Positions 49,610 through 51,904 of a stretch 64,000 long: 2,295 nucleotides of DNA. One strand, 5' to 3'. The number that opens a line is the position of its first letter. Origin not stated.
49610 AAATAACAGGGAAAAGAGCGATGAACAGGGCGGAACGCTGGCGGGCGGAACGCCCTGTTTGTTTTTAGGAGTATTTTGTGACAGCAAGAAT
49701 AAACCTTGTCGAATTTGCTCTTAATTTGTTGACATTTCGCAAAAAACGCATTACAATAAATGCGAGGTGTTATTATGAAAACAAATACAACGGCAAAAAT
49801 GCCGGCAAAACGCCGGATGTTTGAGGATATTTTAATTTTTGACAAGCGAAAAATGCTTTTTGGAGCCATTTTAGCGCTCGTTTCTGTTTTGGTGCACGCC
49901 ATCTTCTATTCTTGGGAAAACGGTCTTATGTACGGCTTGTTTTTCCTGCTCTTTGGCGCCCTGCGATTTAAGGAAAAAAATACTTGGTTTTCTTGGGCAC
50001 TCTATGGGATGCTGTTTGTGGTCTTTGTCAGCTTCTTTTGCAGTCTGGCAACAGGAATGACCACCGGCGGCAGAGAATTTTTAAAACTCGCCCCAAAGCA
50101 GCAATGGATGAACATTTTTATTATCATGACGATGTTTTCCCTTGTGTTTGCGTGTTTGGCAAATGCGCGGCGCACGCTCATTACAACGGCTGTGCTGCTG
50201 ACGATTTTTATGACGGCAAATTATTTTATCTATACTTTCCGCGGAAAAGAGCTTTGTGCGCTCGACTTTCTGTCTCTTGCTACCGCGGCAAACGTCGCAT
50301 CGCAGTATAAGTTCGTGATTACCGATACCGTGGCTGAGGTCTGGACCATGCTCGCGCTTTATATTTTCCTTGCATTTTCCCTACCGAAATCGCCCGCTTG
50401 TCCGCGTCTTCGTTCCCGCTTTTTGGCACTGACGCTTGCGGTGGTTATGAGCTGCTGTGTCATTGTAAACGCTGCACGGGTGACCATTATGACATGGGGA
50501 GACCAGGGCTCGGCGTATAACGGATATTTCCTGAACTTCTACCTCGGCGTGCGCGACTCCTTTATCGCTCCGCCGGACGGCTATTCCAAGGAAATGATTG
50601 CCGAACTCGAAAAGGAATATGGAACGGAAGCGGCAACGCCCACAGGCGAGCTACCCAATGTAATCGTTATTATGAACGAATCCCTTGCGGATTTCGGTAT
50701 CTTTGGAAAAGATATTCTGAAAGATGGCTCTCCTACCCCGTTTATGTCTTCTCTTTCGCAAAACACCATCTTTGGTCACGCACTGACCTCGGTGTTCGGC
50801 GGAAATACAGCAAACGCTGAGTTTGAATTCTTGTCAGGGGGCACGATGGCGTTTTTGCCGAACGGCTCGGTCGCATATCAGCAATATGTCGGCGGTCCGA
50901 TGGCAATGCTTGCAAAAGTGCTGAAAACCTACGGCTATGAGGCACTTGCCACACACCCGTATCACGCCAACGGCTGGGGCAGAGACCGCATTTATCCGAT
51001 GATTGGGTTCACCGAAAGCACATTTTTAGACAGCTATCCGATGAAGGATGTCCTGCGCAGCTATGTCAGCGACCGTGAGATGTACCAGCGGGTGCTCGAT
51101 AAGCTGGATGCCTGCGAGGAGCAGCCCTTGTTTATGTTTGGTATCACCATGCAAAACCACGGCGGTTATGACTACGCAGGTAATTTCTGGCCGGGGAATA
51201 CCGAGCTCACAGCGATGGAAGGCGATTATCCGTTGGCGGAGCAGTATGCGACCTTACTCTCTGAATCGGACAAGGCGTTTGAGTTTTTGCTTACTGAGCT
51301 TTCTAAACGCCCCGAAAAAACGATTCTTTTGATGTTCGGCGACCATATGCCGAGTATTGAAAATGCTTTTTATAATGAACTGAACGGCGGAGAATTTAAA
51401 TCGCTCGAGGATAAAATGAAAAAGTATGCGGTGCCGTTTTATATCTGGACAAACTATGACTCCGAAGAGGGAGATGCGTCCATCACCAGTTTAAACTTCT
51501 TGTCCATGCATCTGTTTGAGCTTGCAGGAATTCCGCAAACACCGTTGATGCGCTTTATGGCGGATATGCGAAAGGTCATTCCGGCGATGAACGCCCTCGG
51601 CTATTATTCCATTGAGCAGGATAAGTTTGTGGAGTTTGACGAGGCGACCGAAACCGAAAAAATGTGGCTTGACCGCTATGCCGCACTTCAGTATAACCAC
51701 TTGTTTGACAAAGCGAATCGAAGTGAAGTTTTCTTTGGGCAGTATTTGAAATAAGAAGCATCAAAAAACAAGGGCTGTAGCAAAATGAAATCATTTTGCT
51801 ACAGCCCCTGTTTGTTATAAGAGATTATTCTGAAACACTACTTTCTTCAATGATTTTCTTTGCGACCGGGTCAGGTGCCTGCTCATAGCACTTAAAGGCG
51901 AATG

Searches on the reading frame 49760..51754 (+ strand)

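Call 61: search_protein_families(library=pfam, proteins=[window:49760-51754:+], max_evalue=0.0001)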
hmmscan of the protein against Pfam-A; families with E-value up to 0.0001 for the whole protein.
window:49760-51754:+ (664 aa): 1 family
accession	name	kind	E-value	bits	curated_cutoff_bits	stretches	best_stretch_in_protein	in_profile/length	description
PF00884.28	Sulfatase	-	1.5e-32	113.5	25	1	299-591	1-301/301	Sulfatase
